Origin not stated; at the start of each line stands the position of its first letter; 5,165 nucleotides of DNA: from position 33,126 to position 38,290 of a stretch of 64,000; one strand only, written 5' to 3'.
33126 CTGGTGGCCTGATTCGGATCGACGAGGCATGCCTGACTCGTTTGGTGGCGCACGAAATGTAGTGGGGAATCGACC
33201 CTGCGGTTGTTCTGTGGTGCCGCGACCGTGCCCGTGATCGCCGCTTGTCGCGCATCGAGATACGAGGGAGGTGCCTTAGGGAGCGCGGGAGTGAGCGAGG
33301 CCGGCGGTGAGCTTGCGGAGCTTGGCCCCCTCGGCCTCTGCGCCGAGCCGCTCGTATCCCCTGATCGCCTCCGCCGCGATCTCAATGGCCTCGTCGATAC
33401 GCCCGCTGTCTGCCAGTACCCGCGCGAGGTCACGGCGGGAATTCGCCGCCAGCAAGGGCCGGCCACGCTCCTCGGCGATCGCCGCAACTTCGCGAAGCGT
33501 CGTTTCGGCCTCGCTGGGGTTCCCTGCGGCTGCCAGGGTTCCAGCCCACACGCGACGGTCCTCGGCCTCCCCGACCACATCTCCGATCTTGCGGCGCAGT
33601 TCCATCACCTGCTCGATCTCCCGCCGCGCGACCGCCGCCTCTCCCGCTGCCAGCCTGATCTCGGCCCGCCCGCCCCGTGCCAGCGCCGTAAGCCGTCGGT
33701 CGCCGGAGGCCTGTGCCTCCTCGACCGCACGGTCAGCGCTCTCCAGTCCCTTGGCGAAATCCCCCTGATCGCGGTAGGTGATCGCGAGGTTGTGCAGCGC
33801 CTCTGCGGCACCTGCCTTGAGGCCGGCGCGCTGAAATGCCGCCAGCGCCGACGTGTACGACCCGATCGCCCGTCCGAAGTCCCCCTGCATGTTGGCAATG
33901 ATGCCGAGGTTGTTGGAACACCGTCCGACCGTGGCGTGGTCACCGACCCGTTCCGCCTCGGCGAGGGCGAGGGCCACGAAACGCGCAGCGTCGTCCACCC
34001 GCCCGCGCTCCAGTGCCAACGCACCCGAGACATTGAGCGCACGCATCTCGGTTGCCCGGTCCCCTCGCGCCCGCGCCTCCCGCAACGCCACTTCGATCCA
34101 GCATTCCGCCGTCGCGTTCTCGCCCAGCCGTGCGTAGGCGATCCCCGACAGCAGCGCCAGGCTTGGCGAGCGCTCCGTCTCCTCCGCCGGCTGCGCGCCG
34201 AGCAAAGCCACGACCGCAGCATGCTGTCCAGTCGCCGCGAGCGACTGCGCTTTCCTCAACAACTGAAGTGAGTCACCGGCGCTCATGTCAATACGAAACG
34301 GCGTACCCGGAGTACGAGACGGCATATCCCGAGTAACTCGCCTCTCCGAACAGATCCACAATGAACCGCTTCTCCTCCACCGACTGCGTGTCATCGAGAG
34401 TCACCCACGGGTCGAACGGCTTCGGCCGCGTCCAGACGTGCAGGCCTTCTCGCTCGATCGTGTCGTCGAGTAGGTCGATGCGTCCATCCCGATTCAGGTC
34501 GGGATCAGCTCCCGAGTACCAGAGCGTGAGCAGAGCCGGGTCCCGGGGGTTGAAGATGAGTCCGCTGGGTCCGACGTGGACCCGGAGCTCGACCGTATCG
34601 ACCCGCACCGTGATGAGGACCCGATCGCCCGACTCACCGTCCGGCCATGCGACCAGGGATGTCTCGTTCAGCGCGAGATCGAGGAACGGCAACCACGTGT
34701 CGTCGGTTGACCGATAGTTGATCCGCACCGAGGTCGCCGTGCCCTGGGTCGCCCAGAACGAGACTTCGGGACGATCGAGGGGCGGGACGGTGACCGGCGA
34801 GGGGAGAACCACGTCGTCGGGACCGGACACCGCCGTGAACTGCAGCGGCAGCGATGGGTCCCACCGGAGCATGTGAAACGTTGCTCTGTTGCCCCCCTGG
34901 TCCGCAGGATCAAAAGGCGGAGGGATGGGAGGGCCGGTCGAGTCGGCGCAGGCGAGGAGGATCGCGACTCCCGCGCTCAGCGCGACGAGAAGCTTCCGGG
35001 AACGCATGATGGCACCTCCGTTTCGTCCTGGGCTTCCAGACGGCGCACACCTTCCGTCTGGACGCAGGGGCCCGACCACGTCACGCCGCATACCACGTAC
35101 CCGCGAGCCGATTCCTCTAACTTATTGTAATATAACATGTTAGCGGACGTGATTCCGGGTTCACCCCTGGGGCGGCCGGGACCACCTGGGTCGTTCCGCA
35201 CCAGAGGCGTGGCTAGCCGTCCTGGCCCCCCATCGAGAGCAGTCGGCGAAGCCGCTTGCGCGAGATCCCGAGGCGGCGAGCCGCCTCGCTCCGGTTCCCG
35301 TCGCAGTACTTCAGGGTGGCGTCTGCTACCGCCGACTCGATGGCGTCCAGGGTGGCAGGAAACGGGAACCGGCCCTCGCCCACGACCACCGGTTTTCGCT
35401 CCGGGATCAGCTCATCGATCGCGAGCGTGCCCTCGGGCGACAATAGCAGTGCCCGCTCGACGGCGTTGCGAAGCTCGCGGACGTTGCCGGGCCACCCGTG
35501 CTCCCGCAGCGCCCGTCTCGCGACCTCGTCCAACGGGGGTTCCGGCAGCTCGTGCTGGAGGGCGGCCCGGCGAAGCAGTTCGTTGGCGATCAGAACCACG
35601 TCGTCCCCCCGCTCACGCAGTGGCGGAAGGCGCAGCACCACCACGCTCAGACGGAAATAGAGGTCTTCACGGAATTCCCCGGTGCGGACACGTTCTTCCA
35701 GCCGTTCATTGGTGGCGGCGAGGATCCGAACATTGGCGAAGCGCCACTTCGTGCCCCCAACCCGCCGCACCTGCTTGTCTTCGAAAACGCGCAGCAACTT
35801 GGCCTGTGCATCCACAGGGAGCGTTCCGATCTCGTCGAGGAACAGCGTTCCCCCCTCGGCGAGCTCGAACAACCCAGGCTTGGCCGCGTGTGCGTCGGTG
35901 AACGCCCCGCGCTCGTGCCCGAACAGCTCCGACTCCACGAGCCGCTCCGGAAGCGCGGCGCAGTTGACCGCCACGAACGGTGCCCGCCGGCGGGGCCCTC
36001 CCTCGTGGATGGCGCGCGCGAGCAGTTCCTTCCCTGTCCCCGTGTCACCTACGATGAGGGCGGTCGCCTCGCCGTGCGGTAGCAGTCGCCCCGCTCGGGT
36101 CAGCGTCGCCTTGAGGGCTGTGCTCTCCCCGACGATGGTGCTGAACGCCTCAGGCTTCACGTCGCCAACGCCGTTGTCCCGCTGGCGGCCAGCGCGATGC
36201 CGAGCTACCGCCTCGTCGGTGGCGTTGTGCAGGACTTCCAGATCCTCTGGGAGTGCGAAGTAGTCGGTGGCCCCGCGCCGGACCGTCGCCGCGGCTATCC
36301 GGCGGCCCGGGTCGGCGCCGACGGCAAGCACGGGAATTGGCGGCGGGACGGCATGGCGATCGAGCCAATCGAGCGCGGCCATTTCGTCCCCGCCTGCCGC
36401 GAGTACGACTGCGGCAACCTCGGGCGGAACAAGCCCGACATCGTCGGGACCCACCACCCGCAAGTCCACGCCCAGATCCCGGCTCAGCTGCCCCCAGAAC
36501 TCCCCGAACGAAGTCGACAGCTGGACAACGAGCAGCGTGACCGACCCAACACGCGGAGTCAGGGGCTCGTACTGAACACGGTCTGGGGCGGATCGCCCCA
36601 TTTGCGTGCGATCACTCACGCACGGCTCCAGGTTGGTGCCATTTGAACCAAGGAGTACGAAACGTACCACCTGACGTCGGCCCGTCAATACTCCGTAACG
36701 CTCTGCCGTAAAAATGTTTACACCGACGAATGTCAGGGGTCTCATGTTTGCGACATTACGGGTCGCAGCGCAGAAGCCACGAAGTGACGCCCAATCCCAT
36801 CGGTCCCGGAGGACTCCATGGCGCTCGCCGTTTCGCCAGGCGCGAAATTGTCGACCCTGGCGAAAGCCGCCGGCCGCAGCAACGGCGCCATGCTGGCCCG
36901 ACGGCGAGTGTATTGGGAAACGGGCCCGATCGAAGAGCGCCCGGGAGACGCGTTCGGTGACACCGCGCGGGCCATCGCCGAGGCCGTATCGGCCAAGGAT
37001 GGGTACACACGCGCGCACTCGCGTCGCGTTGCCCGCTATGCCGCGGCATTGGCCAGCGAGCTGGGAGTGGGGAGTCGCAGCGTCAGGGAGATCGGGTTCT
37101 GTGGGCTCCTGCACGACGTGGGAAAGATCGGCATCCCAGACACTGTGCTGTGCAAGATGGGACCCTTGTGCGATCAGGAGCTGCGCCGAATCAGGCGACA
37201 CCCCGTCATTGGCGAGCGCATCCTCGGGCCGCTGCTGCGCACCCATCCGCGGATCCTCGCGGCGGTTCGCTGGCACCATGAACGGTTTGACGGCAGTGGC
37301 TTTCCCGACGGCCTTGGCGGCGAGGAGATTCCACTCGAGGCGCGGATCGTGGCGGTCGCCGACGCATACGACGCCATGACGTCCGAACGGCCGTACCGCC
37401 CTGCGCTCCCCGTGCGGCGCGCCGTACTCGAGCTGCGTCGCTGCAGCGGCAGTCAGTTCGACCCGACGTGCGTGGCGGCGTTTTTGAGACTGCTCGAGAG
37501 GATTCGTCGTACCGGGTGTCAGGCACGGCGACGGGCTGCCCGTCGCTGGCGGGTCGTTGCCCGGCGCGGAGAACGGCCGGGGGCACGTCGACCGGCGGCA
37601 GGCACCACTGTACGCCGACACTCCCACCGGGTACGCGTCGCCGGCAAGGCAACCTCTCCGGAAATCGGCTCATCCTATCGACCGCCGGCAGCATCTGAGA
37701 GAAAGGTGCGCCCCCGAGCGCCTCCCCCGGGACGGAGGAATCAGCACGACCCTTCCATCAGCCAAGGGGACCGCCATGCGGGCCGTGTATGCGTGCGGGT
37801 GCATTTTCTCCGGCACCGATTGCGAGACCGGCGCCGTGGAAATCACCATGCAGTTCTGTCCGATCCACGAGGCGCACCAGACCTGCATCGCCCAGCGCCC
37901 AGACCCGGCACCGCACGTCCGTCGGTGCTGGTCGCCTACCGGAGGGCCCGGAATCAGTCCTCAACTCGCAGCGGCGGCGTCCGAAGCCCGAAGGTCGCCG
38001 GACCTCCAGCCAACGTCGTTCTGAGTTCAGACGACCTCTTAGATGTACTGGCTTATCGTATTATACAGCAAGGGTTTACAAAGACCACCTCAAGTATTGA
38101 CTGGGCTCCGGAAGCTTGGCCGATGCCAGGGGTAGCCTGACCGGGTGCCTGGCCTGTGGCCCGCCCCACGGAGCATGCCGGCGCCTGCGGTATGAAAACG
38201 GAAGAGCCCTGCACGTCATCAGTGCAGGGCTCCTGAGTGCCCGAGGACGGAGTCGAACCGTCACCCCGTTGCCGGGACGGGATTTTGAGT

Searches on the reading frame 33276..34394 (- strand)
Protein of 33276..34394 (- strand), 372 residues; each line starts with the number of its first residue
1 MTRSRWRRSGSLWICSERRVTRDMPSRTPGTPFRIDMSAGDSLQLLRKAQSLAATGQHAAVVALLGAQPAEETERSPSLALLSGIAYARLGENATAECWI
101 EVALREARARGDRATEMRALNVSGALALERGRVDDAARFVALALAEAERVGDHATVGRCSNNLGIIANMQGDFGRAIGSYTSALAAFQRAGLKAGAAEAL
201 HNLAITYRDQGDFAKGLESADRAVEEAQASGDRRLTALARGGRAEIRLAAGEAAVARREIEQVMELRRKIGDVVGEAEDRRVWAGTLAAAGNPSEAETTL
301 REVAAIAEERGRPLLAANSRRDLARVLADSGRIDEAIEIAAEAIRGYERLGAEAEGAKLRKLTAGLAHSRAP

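Call 41: search_protein_families(library=pfam, proteins=[window:33276-34394:-])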
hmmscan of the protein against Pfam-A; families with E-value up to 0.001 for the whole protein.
window:33276-34394:- (372 aa): 13 families
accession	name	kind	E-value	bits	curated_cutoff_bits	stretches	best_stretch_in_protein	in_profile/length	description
PF13424.12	TPR_12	-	6e-25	87.7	30.1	3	118-188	4-76/77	Tetratricopeptide repeat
PF00515.34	TPR_1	-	1.7e-08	34.3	27.8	0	197-225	1-29/34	Tetratricopeptide repeat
PF07719.23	TPR_2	-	9.2e-08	32.1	27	0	197-226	1-30/34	Tetratricopeptide repeat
PF13374.12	TPR_10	-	9.4e-08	32.3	27.5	1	317-350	2-35/42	Tetratricopeptide repeat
PF13176.12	TPR_7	-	4e-07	30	27.9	0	199-215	1-17/36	Tetratricopeptide repeat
PF17874.7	TPR_MalT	-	1.3e-06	28.4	45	1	125-338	9-223/336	MalT-like TPR region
PF14938.12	SNAP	-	2.8e-06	27.4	25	0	277-367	74-165/282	Soluble NSF attachment protein, SNAP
PF07721.20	TPR_4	-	1.3e-05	25.8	27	0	319-341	3-25/26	Tetratricopeptide repeat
PF13432.12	TPR_16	-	2.3e-05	25.2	32.7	0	170-228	10-62/65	Tetratricopeptide repeat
PF13431.12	TPR_17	-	6.9e-05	23.3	24.4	0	197-216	13-32/34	Tetratricopeptide repeat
PF14559.12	TPR_19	-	0.00014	22.5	25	0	287-343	1-51/68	Tetratricopeptide repeat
PF13181.12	TPR_8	-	0.00044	20.6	25.7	0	197-227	1-31/34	Tetratricopeptide repeat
PF13428.12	TPR_14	-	0.00059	20.7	23.5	0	320-346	4-30/44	Tetratricopeptide repeat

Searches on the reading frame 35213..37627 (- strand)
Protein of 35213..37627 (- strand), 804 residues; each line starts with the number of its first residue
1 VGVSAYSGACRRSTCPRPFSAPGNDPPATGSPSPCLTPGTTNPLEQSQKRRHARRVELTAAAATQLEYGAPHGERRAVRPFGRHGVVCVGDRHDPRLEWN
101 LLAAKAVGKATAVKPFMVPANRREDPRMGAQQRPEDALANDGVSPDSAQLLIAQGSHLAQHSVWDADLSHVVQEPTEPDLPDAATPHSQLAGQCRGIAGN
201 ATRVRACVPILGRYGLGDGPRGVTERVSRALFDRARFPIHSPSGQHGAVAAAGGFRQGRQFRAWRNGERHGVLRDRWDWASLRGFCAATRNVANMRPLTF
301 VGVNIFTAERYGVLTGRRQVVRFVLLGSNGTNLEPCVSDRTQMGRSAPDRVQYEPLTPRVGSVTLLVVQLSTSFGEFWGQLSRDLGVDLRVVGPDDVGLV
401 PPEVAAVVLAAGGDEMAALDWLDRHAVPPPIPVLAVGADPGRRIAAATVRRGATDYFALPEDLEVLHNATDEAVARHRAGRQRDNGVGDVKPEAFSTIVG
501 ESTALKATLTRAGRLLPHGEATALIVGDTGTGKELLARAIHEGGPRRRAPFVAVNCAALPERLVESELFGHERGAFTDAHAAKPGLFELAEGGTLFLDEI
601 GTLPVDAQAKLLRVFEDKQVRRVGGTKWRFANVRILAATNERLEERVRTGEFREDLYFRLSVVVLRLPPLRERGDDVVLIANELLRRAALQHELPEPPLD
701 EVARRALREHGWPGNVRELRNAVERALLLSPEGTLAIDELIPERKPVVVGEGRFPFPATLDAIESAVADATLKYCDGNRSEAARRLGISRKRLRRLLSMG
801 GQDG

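Call 41: search_protein_families(library=pfam, proteins=[window:35213-37627:-])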
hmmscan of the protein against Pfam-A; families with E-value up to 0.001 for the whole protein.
window:35213-37627:- (804 aa): 8 families
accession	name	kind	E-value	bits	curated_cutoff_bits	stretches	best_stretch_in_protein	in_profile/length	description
PF00158.32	Sigma54_activat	-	1.9e-63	213.6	20.2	1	498-665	1-167/168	Sigma-54 interaction domain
PF25601.1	AAA_lid_14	-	1.5e-17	63.7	27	1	671-743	1-73/87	AAA+ ATPase lid domain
PF14532.12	Sigma54_activ_2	-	9.2e-16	58.8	25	1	518-670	19-138/138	Sigma-54 interaction domain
PF02954.25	HTH_8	-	3.2e-08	33.6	22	1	760-795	2-37/42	Bacterial regulatory protein, Fis family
PF07728.20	AAA_5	-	5.3e-07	30.2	22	1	524-643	3-125/139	AAA domain (dynein-related subfamily)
PF07724.20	AAA_2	-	6.2e-06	26.8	27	1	521-646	4-130/166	AAA domain (Cdc48 subfamily)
PF00004.35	AAA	-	6.3e-05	23.9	21.2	1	524-658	2-129/131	ATPase family associated with various cellular activities (AAA)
PF01078.27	Mg_chelatase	-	0.00049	20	20.3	0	581-640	96-157/207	Magnesium chelatase, subunit ChlI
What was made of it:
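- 35213..36601 (-): Bacterial enhancer-binding protein. It shows that the organism uses sigma-54. No link to this particular promoter has been shown. Sigma54_activat at 1.9e-63, plus AAA_lid_14 and HTH_8 (call 41).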

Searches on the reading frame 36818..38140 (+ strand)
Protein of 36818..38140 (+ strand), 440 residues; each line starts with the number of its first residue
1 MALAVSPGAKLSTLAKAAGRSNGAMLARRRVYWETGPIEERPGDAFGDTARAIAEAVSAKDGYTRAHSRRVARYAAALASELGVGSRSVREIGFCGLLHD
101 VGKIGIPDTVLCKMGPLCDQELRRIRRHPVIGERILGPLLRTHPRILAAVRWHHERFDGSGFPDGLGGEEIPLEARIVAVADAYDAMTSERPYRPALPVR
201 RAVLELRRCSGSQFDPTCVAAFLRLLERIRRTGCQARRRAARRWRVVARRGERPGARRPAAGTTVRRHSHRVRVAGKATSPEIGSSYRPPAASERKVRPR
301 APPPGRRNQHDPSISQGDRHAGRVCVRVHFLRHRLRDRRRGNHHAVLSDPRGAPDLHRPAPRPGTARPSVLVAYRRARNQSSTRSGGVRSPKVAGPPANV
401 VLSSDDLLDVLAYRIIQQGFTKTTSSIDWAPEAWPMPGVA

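Call 41: search_protein_families(library=pfam, proteins=[window:36818-38140:+])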
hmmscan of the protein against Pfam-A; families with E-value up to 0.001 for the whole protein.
window:36818-38140:+ (440 aa): 3 families
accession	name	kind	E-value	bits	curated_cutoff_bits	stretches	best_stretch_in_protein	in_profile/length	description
PF13487.12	HD_5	-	1.7e-35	122.7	27.2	1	53-217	3-169/170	HD domain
PF01966.28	HD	-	2.3e-21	76.7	22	1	66-187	3-116/116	HD domain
PF08668.18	HDOD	-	0.00073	19.5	22.9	0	66-109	97-138/196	HDOD domain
